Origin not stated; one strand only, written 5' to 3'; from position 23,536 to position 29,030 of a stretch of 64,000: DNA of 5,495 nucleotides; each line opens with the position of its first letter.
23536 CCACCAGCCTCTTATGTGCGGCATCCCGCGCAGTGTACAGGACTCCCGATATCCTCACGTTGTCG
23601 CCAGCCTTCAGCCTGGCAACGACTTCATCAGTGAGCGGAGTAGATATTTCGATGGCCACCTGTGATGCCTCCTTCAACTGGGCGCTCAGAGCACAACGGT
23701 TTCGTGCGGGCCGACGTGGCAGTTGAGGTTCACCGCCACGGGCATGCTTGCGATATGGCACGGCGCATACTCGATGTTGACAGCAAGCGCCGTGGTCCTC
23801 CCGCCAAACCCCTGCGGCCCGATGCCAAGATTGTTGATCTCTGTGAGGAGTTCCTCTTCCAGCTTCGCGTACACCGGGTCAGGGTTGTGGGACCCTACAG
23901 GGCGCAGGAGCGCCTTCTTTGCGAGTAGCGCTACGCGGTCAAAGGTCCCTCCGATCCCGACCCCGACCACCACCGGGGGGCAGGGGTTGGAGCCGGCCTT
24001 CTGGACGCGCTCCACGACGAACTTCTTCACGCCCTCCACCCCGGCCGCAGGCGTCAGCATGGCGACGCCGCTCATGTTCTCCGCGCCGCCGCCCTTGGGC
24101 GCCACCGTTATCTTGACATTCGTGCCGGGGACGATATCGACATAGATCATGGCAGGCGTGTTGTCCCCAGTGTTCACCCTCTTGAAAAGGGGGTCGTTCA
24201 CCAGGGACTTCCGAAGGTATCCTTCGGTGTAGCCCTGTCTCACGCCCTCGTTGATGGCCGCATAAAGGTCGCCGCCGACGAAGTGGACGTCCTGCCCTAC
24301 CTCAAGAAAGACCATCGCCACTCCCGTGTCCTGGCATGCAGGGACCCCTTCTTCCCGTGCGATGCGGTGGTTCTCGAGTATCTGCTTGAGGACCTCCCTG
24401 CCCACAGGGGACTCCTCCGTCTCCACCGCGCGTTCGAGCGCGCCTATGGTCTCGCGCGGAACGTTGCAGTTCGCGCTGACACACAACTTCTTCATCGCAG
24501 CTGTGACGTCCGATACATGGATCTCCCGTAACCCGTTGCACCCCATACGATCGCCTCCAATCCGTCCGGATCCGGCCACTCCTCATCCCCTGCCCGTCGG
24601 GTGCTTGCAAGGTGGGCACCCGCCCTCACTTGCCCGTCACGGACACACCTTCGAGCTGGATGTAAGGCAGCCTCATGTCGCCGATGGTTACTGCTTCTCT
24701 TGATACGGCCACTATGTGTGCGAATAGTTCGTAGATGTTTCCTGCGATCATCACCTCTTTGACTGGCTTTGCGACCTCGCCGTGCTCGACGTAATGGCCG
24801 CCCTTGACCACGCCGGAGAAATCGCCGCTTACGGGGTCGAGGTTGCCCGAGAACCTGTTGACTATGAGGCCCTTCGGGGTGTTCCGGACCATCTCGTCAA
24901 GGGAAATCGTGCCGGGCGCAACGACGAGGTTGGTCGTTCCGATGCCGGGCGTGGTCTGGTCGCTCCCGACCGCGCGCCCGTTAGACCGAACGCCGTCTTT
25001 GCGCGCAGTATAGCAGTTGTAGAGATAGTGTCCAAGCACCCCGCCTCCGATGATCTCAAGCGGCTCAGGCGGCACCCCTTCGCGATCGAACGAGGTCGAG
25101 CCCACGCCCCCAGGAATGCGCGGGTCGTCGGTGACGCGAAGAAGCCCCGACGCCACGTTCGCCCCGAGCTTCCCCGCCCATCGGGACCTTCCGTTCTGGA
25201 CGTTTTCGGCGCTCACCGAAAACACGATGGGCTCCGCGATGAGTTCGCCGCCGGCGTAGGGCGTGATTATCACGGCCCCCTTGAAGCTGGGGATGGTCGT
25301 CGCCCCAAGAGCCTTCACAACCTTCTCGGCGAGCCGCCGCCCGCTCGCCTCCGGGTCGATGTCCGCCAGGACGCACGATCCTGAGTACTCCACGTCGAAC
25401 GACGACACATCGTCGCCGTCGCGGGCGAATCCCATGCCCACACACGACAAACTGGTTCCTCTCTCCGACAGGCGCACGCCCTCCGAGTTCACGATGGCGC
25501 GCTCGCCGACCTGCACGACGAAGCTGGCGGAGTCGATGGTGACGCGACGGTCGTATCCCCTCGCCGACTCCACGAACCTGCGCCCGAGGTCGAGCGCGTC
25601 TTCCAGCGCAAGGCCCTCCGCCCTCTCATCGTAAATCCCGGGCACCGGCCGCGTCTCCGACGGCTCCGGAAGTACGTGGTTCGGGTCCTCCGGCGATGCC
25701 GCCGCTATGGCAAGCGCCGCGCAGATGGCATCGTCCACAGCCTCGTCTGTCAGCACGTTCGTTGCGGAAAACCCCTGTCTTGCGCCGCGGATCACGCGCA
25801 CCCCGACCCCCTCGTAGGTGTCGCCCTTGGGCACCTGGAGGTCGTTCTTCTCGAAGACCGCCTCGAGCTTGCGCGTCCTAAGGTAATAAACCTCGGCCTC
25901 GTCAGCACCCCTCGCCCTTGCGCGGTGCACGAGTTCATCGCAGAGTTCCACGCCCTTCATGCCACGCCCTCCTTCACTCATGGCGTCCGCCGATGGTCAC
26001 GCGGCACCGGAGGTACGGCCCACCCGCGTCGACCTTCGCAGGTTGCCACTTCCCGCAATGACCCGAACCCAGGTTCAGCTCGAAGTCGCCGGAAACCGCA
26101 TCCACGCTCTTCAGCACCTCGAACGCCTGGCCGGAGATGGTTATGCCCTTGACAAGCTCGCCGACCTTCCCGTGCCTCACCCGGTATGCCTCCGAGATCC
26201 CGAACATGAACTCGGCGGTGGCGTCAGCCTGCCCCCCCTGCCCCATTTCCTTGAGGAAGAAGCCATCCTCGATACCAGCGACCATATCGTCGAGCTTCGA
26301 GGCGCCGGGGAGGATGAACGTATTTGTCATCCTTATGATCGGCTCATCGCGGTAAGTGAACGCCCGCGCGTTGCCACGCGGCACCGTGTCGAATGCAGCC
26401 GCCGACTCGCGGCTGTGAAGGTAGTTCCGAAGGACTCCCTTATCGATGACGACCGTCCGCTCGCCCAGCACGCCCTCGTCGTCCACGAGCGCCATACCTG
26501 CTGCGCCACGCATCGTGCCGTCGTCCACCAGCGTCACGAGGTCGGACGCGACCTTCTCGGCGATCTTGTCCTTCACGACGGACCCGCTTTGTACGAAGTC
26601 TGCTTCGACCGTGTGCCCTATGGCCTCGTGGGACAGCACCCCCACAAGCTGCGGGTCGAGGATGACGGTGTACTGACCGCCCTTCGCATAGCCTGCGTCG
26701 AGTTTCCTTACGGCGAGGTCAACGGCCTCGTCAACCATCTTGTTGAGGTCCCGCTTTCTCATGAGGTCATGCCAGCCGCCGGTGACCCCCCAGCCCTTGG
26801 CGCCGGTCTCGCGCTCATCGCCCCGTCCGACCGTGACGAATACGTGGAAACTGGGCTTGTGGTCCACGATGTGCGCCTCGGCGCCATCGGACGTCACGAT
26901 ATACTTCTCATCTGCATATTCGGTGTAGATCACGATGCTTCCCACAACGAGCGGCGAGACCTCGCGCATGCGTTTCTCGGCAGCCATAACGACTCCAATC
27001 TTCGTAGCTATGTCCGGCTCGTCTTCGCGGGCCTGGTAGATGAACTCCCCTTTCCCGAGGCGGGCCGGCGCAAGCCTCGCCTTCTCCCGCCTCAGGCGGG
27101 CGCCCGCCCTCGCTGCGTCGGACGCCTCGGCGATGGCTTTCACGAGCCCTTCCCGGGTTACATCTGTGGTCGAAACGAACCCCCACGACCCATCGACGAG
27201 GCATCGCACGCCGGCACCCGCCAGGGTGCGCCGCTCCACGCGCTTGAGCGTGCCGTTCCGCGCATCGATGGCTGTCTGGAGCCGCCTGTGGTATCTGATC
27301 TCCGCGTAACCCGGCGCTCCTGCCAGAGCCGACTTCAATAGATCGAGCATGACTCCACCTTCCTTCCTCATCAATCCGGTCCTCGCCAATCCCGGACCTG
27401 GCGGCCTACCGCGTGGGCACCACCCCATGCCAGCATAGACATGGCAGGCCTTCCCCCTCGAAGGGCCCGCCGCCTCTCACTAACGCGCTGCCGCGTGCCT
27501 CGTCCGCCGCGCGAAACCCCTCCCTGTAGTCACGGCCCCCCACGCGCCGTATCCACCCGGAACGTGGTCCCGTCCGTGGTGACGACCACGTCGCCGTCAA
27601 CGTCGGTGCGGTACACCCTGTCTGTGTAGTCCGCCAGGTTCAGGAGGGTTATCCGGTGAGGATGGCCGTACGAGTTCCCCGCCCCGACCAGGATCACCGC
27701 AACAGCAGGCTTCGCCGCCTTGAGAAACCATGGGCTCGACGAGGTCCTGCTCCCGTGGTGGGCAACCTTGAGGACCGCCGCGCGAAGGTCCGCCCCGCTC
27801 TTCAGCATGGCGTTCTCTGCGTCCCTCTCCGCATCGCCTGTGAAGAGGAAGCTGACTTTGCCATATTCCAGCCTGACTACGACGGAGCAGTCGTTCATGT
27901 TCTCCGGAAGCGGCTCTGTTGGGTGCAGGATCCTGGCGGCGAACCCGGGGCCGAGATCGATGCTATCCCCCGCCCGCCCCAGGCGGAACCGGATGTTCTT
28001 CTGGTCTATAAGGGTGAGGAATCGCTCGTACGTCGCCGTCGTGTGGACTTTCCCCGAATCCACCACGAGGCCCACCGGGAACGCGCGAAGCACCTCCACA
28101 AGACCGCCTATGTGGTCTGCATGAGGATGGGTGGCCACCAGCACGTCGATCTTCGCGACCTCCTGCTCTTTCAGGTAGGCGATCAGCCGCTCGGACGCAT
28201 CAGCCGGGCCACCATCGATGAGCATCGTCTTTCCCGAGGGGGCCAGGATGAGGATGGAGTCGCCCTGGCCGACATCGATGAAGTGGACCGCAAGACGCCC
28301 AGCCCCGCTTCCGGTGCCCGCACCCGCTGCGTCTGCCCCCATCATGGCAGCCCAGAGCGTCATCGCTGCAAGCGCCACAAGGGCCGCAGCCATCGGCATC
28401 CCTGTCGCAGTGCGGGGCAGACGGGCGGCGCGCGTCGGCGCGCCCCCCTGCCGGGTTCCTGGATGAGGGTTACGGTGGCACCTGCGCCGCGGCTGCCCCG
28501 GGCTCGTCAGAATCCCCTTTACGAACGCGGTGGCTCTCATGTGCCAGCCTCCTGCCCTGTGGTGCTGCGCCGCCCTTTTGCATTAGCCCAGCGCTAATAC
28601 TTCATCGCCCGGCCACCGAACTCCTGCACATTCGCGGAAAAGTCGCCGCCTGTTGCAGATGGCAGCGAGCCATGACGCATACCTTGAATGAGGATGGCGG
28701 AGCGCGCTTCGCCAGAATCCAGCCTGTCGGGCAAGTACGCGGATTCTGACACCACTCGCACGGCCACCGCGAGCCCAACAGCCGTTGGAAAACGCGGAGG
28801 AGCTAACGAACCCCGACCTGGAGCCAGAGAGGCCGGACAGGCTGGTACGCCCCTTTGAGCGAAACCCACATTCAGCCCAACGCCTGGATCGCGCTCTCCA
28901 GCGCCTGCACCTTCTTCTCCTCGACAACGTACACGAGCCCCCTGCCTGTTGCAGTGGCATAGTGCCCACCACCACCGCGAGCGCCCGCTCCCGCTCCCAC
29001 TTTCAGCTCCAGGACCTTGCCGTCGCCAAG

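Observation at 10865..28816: A ~50-nt intergenic motif with palindromic core occurs twice, exactly 17.9 kb apart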

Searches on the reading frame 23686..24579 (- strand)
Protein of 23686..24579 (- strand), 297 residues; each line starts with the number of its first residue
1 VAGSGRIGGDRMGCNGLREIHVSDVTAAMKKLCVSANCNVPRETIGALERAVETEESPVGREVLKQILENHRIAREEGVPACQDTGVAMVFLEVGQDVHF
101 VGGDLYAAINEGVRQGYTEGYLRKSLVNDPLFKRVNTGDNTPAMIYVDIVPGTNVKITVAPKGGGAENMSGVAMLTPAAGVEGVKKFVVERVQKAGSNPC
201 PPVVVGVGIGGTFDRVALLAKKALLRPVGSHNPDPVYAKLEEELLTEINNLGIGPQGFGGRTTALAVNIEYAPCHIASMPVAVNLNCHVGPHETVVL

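Call 71: search_protein_families(library=pfam, proteins=[window:23686-24579:-], max_evalue=0.001)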
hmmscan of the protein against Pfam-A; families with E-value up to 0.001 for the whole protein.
window:23686-24579:- (297 aa): 1 family
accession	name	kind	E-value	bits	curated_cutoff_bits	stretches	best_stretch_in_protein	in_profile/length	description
PF05681.19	Fumerase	-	2.5e-118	394.7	25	1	27-294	2-268/270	Fumarate hydratase (Fumerase)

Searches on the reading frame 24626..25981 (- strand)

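Call 71: search_protein_families(library=pfam, proteins=[window:24626-25981:-], max_evalue=0.001)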
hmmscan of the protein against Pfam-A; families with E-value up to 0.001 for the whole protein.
window:24626-25981:- (451 aa): 3 families
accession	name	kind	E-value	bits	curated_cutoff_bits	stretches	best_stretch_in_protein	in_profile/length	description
PF19289.4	PmbA_TldD_3rd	-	1.1e-66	224.6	22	1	236-450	5-220/220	PmbA/TldA metallopeptidase C-terminal domain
PF01523.21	PmbA_TldD_1st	-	1.3e-13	51.3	20.9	1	29-93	1-65/65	PmbA/TldA metallopeptidase domain 1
PF19290.4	PmbA_TldD_2nd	-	1.2e-11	45.4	20.9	1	124-225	6-109/109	PmbA/TldA metallopeptidase central domain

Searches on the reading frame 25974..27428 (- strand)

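Call 11: search_protein_families(library=pfam, proteins=[window:25974-27428:-], max_evalue=0.001)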
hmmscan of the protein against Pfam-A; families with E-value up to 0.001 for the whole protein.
window:25974-27428:- (484 aa): 3 families
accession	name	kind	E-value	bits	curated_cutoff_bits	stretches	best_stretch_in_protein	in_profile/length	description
PF19289.4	PmbA_TldD_3rd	-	4.8e-61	206.2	22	1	251-479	2-218/220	PmbA/TldA metallopeptidase C-terminal domain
PF01523.21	PmbA_TldD_1st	-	8.7e-15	55.1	20.9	1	42-106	1-65/65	PmbA/TldA metallopeptidase domain 1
PF19290.4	PmbA_TldD_2nd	-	9e-10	39.4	20.9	1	135-243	3-109/109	PmbA/TldA metallopeptidase central domain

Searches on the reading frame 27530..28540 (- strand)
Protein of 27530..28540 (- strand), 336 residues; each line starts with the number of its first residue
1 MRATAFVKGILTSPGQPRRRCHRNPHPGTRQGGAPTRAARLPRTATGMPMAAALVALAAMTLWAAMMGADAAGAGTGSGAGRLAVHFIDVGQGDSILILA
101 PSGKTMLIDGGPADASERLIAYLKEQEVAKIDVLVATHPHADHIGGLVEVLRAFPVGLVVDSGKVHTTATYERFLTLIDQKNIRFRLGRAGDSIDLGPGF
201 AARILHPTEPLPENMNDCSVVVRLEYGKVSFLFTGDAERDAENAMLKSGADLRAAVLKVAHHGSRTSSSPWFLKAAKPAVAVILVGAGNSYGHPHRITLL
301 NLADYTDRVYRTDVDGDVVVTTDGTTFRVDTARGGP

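Call 11: search_protein_families(library=pfam, proteins=[window:27530-28540:-], max_evalue=0.001)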
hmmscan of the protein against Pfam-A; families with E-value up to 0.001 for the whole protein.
window:27530-28540:- (336 aa): 2 families
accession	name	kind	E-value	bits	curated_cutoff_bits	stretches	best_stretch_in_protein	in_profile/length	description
PF00753.33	Lactamase_B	-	9.2e-25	88.2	22.7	1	89-286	2-195/196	Metallo-beta-lactamase superfamily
PF12706.13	Lactamase_B_2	-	1.2e-07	31.9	27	1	106-243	3-149/200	Beta-lactamase superfamily domain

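Call 18: find_encoding_contigs(protein=window:27530-28540:-, flank=3000, max_places=10)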
Protein window:27530-28540:- (336 aa): no gene with exactly this product is on record in the collection.

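Call 19: find_homologous_proteins(query=window:27530-28540:-)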
Query window:27530-28540:- (336 aa): 7884 proteins with E <= 0.001 among 8000 candidates; the best 120 are listed.
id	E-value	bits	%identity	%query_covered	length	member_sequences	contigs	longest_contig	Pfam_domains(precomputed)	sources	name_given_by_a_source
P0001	4.7e-219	744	100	100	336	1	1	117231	PF12706.14,PF23023.2,PF00753.34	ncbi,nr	ncbi:MAG: ComEC/Rec2 family competence protein [Bacillota bacterium]|nr:ComEC/Rec2 family competence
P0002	4.4e-193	659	88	100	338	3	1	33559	PF12706.14,PF23023.2,PF00753.34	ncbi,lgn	ncbi:MAG: ComEC/Rec2 family competence protein [Bacillota bacterium]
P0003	3.0e-151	521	73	100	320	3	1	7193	PF12706.14,PF23023.2,PF00753.34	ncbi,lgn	ncbi:MAG: ComEC/Rec2 family competence protein [Bacillota bacterium]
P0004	1.6e-150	519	73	100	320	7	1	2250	PF12706.14,PF23023.2,PF00753.34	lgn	-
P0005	1.4e-148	513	85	80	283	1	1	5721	PF23023.2,PF00753.34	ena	-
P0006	1.5e-147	509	73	100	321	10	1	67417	PF23023.2,PF00753.34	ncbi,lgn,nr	ncbi:MAG: MBL fold metallo-hydrolase [Firmicutes bacterium]|nr:MBL fold metallo-hydrolase [Bacillota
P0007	1.0e-143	497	84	76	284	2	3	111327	PF12706.14,PF23023.2,PF00753.34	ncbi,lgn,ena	-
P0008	1.4e-129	450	64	99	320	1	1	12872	PF12706.14,PF00753.34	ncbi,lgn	ncbi:MAG: MBL fold metallo-hydrolase [Betaproteobacteria bacterium]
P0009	2.2e-128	446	68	89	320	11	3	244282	PF12706.14,PF00753.34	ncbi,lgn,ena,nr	ncbi:MAG TPA: MBL fold metallo-hydrolase [Firmicutes bacterium]|nr:MBL fold metallo-hydrolase [Bacil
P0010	5.4e-122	425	71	79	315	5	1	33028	PF23023.2,PF00753.34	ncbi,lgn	ncbi:MAG: ComEC/Rec2 family competence protein [Bacillota bacterium]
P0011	1.4e-120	421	69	82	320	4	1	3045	PF12706.14,PF23023.2,PF00753.34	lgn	-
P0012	5.4e-113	396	69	76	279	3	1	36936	PF12706.14,PF23023.2,PF00753.34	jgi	jgi:beta-lactamase superfamily II metal-dependent hydrolase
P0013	6.7e-91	323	58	78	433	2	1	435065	PF02805.22,PF23023.2,PF00753.34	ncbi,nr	ncbi:MAG: MBL fold metallo-hydrolase [Firmicutes bacterium]|nr:MBL fold metallo-hydrolase [Bacillota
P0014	1.4e-85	306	58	74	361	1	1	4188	PF02805.22,PF00753.34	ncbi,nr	ncbi:MAG TPA: MBL fold metallo-hydrolase [Firmicutes bacterium]|nr:MBL fold metallo-hydrolase [Bacil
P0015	3.7e-84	301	56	76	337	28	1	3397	PF12706.14,PF02805.22,PF23023.2,PF00753.34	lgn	-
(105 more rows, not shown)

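Call 20: find_encoding_contigs(protein=P0002, flank=4000, max_places=3)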
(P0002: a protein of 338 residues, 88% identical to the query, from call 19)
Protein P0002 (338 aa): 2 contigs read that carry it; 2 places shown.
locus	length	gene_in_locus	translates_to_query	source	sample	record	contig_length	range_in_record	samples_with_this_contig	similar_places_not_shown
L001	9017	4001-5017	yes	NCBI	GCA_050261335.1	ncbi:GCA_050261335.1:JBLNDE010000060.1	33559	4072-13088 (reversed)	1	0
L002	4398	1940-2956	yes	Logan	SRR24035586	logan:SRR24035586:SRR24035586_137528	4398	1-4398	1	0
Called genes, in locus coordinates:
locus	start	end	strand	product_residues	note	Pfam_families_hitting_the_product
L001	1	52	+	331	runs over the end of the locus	PF00005:ABC_tran, PF13304:AAA_21 (faint)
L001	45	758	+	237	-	PF01061:ABC2_membrane, PF13346:ABC2_membrane_5 (weak), PF12679:ABC2_membrane_2, PF12698:ABC2_membrane_3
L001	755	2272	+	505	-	PF23357:DUF7088, PF09822:ABC_transp_aux, PF23355:IFT52_GIFT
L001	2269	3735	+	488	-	PF14238:DUF4340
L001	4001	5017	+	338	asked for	PF00753:Lactamase_B, PF23023:Anti-Pycsar_Apyc1 (weak), PF12706:Lactamase_B_2 (weak)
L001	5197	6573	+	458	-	PF01523:PmbA_TldD_1st, PF19290:PmbA_TldD_2nd (weak), PF19289:PmbA_TldD_3rd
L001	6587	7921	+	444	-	PF01523:PmbA_TldD_1st, PF19290:PmbA_TldD_2nd, PF19289:PmbA_TldD_3rd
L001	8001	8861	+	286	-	PF05681:Fumerase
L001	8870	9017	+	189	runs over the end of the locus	PF05683:Fumerase_C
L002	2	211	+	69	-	?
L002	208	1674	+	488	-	PF14238:DUF4340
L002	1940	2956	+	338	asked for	PF00753:Lactamase_B, PF23023:Anti-Pycsar_Apyc1 (weak), PF12706:Lactamase_B_2 (weak)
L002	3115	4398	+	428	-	?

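Call 21: find_encoding_contigs(protein=P0007, flank=4000, max_places=3)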
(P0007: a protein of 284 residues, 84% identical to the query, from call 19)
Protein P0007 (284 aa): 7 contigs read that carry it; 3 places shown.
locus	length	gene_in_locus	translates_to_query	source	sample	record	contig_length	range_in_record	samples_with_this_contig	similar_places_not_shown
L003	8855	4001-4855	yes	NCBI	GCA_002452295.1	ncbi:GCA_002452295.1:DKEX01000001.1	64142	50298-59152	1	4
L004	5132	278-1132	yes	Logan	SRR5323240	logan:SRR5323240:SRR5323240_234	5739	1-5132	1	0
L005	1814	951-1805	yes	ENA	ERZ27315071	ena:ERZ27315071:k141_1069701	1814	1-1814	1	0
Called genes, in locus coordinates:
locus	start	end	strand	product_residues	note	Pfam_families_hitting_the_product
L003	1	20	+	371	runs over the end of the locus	PF00005:ABC_tran, PF13304:AAA_21 (weak)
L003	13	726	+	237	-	PF01061:ABC2_membrane (weak), PF12679:ABC2_membrane_2, PF13346:ABC2_membrane_5 (faint), PF12698:ABC2_membrane_3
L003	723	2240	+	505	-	PF23357:DUF7088, PF09822:ABC_transp_aux, PF23355:IFT52_GIFT (weak)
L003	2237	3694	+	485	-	PF14238:DUF4340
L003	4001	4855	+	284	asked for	PF23023:Anti-Pycsar_Apyc1 (weak), PF00753:Lactamase_B, PF12706:Lactamase_B_2 (weak)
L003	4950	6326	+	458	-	PF01523:PmbA_TldD_1st, PF19290:PmbA_TldD_2nd, PF19289:PmbA_TldD_3rd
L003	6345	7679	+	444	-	PF01523:PmbA_TldD_1st, PF19290:PmbA_TldD_2nd, PF19289:PmbA_TldD_3rd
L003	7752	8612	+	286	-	PF05681:Fumerase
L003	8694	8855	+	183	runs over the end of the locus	PF05683:Fumerase_C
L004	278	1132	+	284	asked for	PF23023:Anti-Pycsar_Apyc1 (weak), PF00753:Lactamase_B, PF12706:Lactamase_B_2 (weak)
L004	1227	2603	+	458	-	PF01523:PmbA_TldD_1st, PF19290:PmbA_TldD_2nd, PF19289:PmbA_TldD_3rd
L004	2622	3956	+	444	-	PF01523:PmbA_TldD_1st, PF19290:PmbA_TldD_2nd, PF19289:PmbA_TldD_3rd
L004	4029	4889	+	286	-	PF05681:Fumerase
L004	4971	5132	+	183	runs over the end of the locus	PF05683:Fumerase_C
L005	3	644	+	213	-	?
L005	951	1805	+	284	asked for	PF23023:Anti-Pycsar_Apyc1 (weak), PF00753:Lactamase_B, PF12706:Lactamase_B_2 (weak)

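Call 22: find_encoding_contigs(protein=P0006, flank=4000, max_places=3)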
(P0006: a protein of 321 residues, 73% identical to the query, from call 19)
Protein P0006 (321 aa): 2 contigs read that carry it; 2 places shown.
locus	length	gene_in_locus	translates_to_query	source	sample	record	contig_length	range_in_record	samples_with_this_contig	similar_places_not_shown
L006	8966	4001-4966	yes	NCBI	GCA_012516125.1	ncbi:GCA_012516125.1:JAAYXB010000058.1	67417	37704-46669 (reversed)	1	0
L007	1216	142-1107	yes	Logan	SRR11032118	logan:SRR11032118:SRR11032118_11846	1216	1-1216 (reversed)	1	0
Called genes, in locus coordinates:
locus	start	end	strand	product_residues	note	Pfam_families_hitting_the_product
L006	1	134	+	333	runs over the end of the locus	PF00005:ABC_tran, PF13304:AAA_21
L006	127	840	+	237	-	PF01061:ABC2_membrane (weak), PF13346:ABC2_membrane_5 (weak), PF12679:ABC2_membrane_2, PF12698:ABC2_membrane_3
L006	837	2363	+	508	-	PF23357:DUF7088, PF09822:ABC_transp_aux, PF14258:DUF4350 (faint), PF23355:IFT52_GIFT (weak)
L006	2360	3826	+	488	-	PF14238:DUF4340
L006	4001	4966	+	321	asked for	PF23023:Anti-Pycsar_Apyc1 (weak), PF00753:Lactamase_B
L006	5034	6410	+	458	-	PF01523:PmbA_TldD_1st, PF19290:PmbA_TldD_2nd, PF19289:PmbA_TldD_3rd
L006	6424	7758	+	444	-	PF01523:PmbA_TldD_1st, PF19290:PmbA_TldD_2nd, PF19289:PmbA_TldD_3rd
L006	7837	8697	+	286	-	PF05681:Fumerase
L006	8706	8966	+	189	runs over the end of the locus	PF05683:Fumerase_C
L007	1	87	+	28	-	?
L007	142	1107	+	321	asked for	PF23023:Anti-Pycsar_Apyc1 (weak), PF00753:Lactamase_B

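Call 40: find_encoding_contigs(protein=P0005, flank=3000, max_places=4)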
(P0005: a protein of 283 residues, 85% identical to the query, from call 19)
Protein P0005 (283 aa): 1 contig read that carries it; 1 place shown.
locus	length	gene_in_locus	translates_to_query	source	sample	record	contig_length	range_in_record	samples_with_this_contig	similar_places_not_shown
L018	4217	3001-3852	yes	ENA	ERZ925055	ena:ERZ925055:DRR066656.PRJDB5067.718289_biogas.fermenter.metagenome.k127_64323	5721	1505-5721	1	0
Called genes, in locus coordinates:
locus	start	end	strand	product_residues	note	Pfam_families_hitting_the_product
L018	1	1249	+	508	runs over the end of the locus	PF23357:DUF7088, PF09822:ABC_transp_aux, PF14258:DUF4350 (weak), PF23355:IFT52_GIFT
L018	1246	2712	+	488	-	PF14238:DUF4340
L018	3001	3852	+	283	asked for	PF00753:Lactamase_B, PF23023:Anti-Pycsar_Apyc1 (weak)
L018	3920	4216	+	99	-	?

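Call 41: find_encoding_contigs(protein=P0003, flank=3000, max_places=4)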
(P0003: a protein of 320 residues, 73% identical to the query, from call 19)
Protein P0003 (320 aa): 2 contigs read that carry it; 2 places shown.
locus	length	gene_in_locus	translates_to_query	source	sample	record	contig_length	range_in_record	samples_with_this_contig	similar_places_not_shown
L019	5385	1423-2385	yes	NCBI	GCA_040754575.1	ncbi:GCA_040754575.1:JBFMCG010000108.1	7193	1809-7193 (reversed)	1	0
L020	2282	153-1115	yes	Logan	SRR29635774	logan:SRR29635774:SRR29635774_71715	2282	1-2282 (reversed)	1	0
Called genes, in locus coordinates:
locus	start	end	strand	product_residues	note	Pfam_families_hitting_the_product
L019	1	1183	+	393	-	PF14238:DUF4340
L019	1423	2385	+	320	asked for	PF23023:Anti-Pycsar_Apyc1 (weak), PF00753:Lactamase_B, PF12706:Lactamase_B_2 (weak)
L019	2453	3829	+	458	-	PF01523:PmbA_TldD_1st, PF19290:PmbA_TldD_2nd, PF19289:PmbA_TldD_3rd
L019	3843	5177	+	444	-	PF01523:PmbA_TldD_1st, PF19290:PmbA_TldD_2nd, PF19289:PmbA_TldD_3rd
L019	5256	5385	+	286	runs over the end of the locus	PF05681:Fumerase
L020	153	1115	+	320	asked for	PF23023:Anti-Pycsar_Apyc1 (weak), PF00753:Lactamase_B, PF12706:Lactamase_B_2 (weak)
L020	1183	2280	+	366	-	?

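Call 86: find_encoding_contigs(protein=P0010, flank=6000, max_places=3)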
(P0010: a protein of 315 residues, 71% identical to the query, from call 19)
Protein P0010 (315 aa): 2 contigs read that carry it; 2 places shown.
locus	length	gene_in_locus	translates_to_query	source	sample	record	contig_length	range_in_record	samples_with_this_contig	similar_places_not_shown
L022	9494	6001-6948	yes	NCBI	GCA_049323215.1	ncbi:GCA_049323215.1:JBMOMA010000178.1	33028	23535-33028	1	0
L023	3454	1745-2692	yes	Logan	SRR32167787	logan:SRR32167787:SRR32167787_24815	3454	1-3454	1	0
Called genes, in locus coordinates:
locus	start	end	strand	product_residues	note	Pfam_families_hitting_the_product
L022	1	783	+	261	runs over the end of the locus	PF01869:BcrAD_BadFG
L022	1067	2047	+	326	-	PF00005:ABC_tran, PF13304:AAA_21 (weak)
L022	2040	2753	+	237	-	PF01061:ABC2_membrane, PF12679:ABC2_membrane_2, PF12698:ABC2_membrane_3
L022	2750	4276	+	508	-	PF23357:DUF7088, PF09822:ABC_transp_aux, PF14258:DUF4350 (faint), PF23355:IFT52_GIFT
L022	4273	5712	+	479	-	PF14238:DUF4340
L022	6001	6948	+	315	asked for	PF00753:Lactamase_B, PF23023:Anti-Pycsar_Apyc1 (weak)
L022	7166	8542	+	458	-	PF01523:PmbA_TldD_1st, PF19290:PmbA_TldD_2nd, PF19289:PmbA_TldD_3rd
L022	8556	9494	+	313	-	PF01523:PmbA_TldD_1st, PF19290:PmbA_TldD_2nd, PF19289:PmbA_TldD_3rd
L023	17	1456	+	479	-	PF14238:DUF4340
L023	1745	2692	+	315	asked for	PF00753:Lactamase_B, PF23023:Anti-Pycsar_Apyc1 (weak)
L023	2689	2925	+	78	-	-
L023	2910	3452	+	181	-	?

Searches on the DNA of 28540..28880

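Call 16: search_rna_families(source=window, start=28540, end=28880, threshold=evalue, max_evalue=10)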
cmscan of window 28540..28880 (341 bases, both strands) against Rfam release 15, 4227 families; matches with E-value up to 10: 1.
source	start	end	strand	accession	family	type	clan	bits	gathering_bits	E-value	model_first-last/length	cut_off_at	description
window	28586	28609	-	RF01303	sR49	Gene; snRNA; snoRNA; CD-box;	-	12.7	50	8.2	1-56/56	no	Small nucleolar RNA sR49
